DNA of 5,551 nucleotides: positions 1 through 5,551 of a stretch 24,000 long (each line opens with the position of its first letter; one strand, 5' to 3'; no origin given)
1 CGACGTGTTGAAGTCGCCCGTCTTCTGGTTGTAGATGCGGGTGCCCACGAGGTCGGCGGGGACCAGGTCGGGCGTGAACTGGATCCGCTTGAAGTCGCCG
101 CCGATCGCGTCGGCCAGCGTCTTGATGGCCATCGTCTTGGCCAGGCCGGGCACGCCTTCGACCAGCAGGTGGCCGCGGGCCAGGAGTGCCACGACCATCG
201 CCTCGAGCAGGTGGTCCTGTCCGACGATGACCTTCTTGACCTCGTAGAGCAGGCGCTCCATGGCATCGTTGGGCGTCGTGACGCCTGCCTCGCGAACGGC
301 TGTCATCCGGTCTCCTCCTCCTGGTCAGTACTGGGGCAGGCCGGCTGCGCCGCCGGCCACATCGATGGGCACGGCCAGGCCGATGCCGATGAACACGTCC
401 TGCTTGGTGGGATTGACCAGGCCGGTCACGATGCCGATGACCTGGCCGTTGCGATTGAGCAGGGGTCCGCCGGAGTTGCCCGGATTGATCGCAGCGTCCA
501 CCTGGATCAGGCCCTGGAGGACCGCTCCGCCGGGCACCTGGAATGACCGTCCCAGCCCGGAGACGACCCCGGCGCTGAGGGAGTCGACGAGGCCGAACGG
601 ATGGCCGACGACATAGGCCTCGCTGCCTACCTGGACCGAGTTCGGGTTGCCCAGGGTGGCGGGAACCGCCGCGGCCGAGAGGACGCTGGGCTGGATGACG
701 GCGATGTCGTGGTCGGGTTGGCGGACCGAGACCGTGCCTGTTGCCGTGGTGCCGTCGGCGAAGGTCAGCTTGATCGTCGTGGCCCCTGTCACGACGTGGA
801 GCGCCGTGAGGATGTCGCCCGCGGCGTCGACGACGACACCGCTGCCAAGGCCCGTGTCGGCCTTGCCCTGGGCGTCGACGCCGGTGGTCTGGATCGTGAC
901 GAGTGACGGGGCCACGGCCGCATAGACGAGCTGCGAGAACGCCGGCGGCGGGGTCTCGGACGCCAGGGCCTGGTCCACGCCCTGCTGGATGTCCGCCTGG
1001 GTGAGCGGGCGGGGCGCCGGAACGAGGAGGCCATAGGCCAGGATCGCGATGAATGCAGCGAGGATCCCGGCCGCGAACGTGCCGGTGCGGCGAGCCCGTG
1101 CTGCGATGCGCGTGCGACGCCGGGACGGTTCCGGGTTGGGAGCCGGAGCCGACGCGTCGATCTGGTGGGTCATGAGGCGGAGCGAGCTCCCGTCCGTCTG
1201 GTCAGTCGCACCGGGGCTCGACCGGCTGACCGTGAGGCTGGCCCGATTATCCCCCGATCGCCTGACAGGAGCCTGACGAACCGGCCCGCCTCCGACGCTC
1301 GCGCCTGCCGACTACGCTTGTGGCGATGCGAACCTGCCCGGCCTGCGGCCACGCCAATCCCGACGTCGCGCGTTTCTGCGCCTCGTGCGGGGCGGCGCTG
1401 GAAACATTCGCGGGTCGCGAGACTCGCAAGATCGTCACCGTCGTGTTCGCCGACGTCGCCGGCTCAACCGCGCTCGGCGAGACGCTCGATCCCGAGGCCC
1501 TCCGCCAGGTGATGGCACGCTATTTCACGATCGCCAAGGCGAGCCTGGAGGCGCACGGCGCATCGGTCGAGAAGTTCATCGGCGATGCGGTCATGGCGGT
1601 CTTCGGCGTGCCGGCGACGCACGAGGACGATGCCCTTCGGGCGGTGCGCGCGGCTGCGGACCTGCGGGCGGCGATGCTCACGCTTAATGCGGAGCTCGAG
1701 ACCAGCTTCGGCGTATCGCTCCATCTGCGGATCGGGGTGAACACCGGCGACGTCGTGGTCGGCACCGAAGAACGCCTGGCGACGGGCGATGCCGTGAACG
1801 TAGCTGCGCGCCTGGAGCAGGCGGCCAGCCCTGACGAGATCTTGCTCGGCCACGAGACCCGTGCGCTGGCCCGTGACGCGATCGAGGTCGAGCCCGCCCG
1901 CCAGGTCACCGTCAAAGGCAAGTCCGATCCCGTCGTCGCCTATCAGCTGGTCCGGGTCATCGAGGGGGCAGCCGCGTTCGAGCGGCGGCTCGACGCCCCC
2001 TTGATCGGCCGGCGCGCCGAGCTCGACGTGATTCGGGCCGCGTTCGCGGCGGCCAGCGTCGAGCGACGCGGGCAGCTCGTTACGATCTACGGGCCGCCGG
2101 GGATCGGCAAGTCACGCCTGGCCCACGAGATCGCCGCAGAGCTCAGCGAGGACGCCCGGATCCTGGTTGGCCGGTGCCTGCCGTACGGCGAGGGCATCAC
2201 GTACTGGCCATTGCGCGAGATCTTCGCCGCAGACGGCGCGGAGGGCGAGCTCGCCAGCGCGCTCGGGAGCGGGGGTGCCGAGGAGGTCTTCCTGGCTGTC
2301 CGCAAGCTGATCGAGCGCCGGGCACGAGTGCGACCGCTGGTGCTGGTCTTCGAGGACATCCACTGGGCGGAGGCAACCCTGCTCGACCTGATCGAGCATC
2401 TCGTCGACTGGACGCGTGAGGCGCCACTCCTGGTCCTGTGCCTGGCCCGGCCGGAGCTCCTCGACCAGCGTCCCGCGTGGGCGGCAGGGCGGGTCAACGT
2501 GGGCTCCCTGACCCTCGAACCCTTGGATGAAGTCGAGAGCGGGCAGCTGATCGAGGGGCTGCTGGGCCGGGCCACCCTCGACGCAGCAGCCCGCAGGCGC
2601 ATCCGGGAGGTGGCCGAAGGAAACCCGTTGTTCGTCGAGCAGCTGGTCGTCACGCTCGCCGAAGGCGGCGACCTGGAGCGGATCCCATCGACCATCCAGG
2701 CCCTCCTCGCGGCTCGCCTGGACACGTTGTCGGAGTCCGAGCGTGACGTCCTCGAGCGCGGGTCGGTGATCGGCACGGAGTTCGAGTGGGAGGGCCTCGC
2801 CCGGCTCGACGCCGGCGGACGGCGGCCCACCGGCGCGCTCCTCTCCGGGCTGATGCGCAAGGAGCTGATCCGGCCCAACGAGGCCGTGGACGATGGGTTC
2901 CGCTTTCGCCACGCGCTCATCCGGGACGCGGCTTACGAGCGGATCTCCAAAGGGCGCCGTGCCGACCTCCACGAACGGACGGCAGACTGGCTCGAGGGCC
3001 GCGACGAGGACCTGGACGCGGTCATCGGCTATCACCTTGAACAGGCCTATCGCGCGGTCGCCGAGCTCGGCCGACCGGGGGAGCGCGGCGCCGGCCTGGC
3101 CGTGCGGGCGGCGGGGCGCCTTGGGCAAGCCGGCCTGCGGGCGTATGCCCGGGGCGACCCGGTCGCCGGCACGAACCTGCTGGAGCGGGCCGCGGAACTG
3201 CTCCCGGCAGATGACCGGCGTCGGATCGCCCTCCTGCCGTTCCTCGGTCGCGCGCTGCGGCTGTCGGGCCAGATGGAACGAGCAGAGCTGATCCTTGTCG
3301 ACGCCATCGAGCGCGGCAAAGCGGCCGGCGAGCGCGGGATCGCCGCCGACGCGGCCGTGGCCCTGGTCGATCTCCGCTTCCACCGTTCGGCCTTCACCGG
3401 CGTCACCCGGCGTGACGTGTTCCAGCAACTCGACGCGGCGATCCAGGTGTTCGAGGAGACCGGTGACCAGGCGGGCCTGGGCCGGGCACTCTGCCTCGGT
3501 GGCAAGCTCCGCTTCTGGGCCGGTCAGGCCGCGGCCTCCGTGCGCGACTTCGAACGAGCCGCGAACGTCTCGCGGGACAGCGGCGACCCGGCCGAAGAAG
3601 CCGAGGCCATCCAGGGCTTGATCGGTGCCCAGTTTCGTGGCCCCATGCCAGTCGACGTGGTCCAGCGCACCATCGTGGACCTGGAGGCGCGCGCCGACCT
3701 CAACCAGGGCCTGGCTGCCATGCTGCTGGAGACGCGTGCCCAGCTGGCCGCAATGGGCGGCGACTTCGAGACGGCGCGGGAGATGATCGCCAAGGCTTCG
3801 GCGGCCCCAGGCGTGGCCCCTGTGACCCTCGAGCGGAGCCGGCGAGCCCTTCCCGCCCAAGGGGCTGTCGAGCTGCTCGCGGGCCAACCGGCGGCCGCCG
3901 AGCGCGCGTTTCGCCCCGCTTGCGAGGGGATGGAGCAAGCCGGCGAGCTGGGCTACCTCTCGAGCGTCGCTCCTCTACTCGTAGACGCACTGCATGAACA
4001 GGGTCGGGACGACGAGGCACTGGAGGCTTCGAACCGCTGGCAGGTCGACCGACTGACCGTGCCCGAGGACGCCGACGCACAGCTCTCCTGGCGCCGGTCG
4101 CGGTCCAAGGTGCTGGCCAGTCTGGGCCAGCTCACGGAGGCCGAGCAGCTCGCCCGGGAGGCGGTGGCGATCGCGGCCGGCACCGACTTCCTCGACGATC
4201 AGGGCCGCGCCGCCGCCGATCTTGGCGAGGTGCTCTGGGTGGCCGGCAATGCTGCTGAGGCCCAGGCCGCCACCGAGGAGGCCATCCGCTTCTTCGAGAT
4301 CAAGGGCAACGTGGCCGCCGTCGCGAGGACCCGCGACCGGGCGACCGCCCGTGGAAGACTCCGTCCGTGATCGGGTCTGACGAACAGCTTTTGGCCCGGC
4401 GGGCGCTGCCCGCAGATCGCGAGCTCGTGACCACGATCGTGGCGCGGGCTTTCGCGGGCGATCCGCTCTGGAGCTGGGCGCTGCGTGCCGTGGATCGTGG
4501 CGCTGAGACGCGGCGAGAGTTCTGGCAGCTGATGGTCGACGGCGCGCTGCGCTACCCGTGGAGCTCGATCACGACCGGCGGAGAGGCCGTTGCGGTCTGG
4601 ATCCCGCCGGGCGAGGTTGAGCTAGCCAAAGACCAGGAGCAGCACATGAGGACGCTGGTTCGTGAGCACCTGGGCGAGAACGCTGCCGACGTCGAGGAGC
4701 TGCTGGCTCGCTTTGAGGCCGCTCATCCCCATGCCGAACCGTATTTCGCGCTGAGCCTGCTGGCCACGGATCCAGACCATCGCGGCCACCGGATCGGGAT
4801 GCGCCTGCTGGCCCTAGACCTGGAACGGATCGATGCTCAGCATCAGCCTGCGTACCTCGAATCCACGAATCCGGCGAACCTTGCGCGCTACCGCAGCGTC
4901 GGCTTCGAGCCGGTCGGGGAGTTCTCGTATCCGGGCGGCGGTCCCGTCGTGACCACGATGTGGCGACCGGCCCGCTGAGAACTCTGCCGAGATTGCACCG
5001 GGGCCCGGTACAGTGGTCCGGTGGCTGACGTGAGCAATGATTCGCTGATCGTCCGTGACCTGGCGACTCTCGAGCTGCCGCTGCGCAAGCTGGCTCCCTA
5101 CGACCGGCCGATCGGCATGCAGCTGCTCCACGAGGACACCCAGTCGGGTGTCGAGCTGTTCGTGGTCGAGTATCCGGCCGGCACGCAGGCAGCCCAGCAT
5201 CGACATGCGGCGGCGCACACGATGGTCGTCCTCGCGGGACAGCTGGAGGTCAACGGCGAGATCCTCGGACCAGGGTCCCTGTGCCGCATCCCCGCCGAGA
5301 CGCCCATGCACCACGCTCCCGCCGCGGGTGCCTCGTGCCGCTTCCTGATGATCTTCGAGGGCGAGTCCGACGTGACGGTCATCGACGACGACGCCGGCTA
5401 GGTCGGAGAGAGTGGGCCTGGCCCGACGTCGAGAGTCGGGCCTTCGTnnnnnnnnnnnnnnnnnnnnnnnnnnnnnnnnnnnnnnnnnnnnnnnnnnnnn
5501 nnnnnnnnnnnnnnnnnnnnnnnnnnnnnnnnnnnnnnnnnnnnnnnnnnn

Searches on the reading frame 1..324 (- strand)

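Call 37: search_protein_families(library=pfam, proteins=[window:1-324:-], max_evalue=0.01)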
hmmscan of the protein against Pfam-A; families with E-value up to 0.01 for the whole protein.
window:1-324:- (108 aa): 5 families
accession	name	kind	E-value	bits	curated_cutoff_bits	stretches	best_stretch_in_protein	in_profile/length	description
PF07726.17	AAA_3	-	2.1e-20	73.4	27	1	52-107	1-56/131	ATPase family associated with various cellular activities (AAA)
PF20030.5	bpMoxR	-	1.4e-09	37.7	27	1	22-85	3-66/205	MoxR domain in the MoxR-vWA-beta-propeller ternary systems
PF07728.20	AAA_5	-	1.1e-05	25.8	22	1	52-103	1-53/139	AAA domain (dynein-related subfamily)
PF01078.27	Mg_chelatase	-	0.0022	17.9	20.3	1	32-71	4-43/207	Magnesium chelatase, subunit ChlI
PF25201.1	nSTAND6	-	0.0089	16.5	27.7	0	35-87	3-58/148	Novel STAND NTPase 6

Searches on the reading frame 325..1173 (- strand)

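Call 6: search_protein_families(library=pfam, proteins=[window:325-1173:-], max_evalue=0.01)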
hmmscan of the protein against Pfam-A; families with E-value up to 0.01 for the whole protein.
window:325-1173:- (282 aa): 3 families
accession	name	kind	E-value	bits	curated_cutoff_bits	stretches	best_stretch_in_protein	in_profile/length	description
PF13365.12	Trypsin_2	-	2.2e-29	103.5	27.6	1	110-248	1-144/144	Trypsin-like peptidase domain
PF00089.32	Trypsin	-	1.8e-13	51.3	20.6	1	109-258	26-204/220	Trypsin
PF00949.27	Peptidase_S7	-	0.00082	19.7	20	1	221-261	85-125/131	Peptidase S7, Flavivirus NS3 serine protease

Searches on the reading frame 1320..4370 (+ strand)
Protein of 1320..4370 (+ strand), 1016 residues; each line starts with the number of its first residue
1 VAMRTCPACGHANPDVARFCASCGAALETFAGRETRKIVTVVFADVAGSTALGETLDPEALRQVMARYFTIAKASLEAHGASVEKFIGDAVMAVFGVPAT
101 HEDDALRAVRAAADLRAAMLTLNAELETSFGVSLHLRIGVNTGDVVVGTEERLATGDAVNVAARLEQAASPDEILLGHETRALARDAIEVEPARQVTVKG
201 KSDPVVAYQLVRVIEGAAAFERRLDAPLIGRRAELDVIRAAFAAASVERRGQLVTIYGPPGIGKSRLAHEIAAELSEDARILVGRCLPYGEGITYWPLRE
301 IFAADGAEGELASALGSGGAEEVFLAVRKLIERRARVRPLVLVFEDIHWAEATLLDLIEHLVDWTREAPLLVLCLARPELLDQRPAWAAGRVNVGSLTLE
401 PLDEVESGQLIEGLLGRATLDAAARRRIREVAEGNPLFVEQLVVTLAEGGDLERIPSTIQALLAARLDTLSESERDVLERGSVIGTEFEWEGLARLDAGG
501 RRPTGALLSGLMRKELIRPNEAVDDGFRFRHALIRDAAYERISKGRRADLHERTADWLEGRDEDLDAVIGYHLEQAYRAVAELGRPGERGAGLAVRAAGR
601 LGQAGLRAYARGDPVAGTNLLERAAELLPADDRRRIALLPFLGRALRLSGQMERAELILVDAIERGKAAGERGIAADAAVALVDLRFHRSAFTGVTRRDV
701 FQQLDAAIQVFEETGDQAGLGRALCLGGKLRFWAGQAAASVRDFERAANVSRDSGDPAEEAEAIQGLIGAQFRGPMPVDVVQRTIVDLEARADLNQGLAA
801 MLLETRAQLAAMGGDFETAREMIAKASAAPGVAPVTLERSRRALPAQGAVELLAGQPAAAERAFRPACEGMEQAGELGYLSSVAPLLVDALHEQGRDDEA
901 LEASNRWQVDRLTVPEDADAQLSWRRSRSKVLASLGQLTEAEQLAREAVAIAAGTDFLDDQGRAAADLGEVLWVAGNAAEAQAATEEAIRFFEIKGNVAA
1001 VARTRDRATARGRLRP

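Call 6: search_protein_families(library=pfam, proteins=[window:1320-4370:+], max_evalue=0.01)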
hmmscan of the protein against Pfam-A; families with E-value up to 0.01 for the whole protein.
window:1320-4370:+ (1016 aa): 13 families
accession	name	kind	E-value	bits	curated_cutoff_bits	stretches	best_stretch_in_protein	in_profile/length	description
PF00211.25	Guanylate_cyc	-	5.9e-22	78.6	21.9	1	37-210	7-181/183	Adenylate and Guanylate cyclase catalytic domain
PF13191.12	AAA_16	-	7.5e-21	75.8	32.6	1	227-372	1-166/167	AAA ATPase domain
PF13401.12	AAA_22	-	3.6e-07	31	27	1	250-380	4-126/130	AAA domain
PF13240.11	Zn_Ribbon_1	-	6.6e-07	29.4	25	1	6-27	2-23/23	zinc-ribbon domain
PF13424.12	TPR_12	-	7.1e-06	26.6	30.1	1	930-993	11-76/77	Tetratricopeptide repeat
PF13248.11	Zn_ribbon_3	-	6.1e-05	22.8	27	1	3-25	2-24/26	zinc-ribbon domain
PF12773.13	DZR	-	6.7e-05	23.4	27.3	1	6-28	1-23/45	Double zinc ribbon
PF24463.1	DUF7577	-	0.00029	20.8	28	1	4-28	3-27/27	Domain of unknown function (DUF7577)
PF00004.35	AAA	-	0.0025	18.7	21.2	1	255-278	2-25/131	ATPase family associated with various cellular activities (AAA)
PF05496.18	RuvB_N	-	0.0026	18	27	1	244-284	26-66/159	Holliday junction DNA helicase RuvB P-loop domain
PF13481.12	AAA_25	-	0.004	17.2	27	0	250-282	32-64/195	AAA domain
PF20720.3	nSTAND3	-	0.0051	17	27.2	1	249-278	15-44/155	Novel STAND NTPase 3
PF00910.28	RNA_helicase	-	0.0065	17.4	21.5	0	254-278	1-25/105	RNA helicase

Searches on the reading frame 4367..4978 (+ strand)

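Call 6: search_protein_families(library=pfam, proteins=[window:4367-4978:+], max_evalue=0.01)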
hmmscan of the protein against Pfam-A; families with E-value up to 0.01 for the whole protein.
window:4367-4978:+ (203 aa): 3 families
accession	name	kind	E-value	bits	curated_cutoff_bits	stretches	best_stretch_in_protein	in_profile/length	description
PF13508.13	Acetyltransf_7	-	1.9e-05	25.4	27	1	123-182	24-84/84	Acetyltransferase (GNAT) domain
PF13527.13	Acetyltransf_9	-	0.00048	20.6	25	1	125-182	71-126/127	Acetyltransferase (GNAT) domain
PF00583.31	Acetyltransf_1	-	0.0029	18.3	20.7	1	122-180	54-116/116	Acetyltransferase (GNAT) family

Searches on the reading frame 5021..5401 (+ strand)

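Call 6: search_protein_families(library=pfam, proteins=[window:5021-5401:+], max_evalue=0.01)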
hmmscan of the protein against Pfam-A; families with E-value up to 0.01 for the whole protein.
window:5021-5401:+ (126 aa): 2 families
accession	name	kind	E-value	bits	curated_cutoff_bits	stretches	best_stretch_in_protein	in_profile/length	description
PF12973.13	Cupin_7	-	7.5e-08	32.6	27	1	30-111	19-99/105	ChrR Cupin-like domain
PF07883.17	Cupin_2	-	1.8e-07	31.2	27.2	1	48-112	2-70/70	Cupin domain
